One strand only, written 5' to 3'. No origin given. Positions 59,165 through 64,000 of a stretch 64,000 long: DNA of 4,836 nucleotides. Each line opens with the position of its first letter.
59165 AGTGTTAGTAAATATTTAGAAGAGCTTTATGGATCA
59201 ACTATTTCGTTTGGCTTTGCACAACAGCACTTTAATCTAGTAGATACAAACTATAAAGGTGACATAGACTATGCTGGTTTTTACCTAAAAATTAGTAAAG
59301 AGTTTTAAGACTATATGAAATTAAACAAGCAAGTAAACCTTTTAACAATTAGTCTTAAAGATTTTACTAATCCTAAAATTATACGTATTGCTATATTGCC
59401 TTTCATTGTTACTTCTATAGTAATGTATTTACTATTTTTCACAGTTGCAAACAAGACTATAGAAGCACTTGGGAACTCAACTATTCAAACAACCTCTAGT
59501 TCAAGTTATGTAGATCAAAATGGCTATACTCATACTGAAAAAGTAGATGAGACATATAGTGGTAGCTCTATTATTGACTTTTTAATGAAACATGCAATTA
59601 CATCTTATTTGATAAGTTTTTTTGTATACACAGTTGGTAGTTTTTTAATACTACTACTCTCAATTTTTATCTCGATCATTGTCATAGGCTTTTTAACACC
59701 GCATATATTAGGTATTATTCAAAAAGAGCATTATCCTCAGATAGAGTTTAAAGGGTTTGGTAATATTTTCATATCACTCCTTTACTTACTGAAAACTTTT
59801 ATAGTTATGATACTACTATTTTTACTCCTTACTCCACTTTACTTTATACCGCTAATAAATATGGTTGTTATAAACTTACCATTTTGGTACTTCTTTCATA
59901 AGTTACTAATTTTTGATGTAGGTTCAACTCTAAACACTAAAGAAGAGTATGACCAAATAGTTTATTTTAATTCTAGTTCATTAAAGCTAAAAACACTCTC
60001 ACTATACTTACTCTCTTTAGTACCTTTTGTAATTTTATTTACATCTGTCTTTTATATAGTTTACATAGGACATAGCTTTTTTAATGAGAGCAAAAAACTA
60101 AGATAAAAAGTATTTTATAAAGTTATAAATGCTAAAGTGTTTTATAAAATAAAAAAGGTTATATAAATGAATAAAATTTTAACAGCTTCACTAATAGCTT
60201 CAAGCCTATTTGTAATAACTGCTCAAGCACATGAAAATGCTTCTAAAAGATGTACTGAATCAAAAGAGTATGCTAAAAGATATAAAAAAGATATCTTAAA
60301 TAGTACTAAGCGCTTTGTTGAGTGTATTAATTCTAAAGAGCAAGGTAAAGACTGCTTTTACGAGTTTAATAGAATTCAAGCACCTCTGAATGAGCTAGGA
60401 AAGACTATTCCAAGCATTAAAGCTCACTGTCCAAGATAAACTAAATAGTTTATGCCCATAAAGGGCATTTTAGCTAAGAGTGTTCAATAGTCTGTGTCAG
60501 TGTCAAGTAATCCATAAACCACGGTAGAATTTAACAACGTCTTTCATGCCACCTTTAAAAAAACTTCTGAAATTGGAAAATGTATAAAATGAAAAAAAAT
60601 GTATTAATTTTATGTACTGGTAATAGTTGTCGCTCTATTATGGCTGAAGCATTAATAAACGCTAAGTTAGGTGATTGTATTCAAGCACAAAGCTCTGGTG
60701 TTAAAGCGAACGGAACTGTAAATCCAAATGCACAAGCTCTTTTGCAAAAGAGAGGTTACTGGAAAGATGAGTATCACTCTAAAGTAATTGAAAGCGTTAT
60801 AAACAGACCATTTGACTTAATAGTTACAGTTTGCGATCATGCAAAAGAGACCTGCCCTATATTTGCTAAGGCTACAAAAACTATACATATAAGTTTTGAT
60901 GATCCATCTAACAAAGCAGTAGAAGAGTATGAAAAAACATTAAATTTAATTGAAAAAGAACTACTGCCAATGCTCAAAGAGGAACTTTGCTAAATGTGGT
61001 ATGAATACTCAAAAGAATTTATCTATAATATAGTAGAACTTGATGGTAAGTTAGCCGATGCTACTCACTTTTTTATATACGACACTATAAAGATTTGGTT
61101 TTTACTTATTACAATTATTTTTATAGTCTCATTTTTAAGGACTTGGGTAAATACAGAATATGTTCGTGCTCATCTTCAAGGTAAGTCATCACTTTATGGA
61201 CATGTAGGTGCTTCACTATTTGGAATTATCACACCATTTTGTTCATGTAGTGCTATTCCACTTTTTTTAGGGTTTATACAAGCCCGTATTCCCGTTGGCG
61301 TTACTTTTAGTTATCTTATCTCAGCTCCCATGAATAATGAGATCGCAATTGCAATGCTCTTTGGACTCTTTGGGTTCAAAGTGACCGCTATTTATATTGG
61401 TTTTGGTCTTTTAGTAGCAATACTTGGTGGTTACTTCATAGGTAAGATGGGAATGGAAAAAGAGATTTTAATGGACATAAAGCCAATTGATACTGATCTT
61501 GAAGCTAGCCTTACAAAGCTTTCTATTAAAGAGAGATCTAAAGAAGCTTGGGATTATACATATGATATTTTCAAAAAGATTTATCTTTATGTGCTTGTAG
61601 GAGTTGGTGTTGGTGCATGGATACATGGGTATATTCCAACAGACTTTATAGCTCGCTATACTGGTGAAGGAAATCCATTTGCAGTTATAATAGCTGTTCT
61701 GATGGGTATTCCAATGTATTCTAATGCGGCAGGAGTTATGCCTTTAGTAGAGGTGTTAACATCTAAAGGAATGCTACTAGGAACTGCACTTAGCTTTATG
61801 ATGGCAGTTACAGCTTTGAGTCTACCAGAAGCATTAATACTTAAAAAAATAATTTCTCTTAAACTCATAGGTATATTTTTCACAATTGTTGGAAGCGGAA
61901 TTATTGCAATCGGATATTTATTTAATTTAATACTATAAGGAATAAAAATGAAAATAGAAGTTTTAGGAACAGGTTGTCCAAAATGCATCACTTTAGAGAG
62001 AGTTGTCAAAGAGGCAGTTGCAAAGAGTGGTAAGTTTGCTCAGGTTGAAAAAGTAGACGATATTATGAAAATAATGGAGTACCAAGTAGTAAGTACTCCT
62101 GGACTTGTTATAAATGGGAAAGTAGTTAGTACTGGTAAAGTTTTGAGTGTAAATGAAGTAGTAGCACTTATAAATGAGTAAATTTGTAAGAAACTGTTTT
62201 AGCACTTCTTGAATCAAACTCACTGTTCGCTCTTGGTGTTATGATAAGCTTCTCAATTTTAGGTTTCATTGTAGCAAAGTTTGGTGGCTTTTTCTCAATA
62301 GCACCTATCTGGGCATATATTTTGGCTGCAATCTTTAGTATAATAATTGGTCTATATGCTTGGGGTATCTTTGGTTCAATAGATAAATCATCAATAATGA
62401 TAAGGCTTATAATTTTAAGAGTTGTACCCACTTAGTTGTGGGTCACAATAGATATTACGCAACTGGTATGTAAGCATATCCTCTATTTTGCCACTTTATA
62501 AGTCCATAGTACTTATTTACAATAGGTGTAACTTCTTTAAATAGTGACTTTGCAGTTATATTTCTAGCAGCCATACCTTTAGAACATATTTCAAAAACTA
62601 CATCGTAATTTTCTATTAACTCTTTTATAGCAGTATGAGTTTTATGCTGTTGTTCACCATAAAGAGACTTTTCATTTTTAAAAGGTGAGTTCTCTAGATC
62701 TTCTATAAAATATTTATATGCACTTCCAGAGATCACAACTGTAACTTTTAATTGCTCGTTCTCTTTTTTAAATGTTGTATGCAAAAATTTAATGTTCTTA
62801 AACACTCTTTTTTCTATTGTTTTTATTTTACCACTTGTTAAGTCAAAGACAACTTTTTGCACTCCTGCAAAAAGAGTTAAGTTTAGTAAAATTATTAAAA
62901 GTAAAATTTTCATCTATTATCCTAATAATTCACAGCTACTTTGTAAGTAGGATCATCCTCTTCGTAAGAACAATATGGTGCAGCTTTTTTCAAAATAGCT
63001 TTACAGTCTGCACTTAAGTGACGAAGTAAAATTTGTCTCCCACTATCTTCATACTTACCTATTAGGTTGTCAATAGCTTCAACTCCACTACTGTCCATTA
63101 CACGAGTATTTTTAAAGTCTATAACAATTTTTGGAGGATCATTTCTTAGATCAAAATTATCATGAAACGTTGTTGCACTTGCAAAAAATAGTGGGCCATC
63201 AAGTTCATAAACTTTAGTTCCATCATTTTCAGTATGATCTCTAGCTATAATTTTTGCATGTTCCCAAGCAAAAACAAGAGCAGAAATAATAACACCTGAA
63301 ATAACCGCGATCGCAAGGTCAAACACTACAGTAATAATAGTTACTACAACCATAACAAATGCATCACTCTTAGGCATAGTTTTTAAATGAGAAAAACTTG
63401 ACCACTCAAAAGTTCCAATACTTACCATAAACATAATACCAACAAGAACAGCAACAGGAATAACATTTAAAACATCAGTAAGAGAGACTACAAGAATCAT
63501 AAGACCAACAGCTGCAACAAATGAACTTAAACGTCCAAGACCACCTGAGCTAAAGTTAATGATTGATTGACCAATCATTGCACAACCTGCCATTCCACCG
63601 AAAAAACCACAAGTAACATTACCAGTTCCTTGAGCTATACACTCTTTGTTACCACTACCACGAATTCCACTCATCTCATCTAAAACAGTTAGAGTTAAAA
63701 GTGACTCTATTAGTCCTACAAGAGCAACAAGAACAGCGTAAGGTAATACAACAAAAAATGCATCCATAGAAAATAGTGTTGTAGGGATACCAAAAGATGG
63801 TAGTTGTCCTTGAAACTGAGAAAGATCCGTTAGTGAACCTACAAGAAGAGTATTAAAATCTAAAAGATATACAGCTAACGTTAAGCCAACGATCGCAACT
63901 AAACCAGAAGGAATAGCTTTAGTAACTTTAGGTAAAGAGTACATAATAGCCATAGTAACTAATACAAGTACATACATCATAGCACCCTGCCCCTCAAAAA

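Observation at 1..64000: HIP1-like palindrome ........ and its core CGATCG are heavily over-represented in an AT-rich genome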

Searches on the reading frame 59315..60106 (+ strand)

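Call 24: search_protein_families(library=pfam, proteins=[window:59315-60106:+], max_evalue=0.00001)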
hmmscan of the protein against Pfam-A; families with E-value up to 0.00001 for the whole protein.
window:59315-60106:+ (263 aa): 1 family
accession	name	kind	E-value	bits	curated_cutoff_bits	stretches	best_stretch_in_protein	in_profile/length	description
PF07264.17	EI24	-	5.9e-18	66.1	32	1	13-243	5-197/199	Sulfate transporter CysZ/Etoposide-induced protein 2.4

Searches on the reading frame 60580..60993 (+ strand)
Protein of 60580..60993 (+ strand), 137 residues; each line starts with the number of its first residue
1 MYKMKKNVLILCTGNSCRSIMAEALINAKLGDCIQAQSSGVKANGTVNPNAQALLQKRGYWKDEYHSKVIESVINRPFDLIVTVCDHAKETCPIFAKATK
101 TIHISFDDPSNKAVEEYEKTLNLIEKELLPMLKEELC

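Call 24: search_protein_families(library=pfam, proteins=[window:60580-60993:+], max_evalue=0.00001)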
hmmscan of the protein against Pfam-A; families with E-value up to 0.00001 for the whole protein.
window:60580-60993:+ (137 aa): 1 family
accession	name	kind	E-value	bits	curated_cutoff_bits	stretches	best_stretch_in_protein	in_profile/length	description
PF01451.26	LMWPc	-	2.8e-19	70.2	23.2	1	8-128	1-140/144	Low molecular weight phosphotyrosine protein phosphatase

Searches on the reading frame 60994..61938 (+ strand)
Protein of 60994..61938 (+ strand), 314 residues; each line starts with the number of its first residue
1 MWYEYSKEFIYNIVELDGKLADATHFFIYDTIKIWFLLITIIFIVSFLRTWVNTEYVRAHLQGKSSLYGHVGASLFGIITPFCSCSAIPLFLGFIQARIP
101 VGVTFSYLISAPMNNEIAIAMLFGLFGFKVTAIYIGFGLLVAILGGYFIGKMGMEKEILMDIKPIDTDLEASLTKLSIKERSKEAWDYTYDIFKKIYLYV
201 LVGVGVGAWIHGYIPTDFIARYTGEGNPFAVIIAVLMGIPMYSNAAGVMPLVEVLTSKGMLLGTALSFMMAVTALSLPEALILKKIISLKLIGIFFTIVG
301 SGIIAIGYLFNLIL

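Call 24: search_protein_families(library=pfam, proteins=[window:60994-61938:+], max_evalue=0.00001)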
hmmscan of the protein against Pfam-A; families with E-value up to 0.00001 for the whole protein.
window:60994-61938:+ (314 aa): 1 family
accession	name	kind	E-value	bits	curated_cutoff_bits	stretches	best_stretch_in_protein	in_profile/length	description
PF03773.19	ArsP_1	-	2.7e-65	220.9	32.3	1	20-311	2-293/294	Predicted permease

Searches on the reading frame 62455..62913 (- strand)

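Call 24: search_protein_families(library=pfam, proteins=[window:62455-62913:-], max_evalue=0.00001)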
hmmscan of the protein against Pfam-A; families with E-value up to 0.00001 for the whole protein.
window:62455-62913:- (152 aa): 1 family
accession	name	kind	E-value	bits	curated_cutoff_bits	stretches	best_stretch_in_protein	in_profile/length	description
PF02635.20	DsrE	-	2.9e-08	34.3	22.7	1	20-149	1-114/116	DsrE/DsrF-like family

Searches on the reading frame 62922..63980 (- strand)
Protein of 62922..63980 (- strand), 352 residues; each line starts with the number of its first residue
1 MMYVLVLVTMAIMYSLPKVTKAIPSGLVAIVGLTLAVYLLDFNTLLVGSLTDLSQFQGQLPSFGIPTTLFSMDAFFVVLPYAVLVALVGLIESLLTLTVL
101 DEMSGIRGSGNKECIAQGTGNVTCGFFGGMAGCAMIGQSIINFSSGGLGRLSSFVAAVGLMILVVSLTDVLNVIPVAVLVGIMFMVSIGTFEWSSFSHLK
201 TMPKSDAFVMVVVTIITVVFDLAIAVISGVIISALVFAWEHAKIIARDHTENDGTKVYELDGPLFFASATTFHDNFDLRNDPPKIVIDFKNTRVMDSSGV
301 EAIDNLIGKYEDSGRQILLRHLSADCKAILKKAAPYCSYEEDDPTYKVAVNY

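Call 24: search_protein_families(library=pfam, proteins=[window:62922-63980:-], max_evalue=0.00001)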
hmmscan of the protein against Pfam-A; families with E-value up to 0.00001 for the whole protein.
window:62922-63980:- (352 aa): 2 families
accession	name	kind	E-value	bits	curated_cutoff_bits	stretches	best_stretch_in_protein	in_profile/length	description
PF00916.26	Sulfate_transp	-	4.3e-28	98.6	23.2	1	6-212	175-379/380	Sulfate permease family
PF01740.26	STAS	-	8.8e-12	45.2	22.6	1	250-333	5-91/106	STAS domain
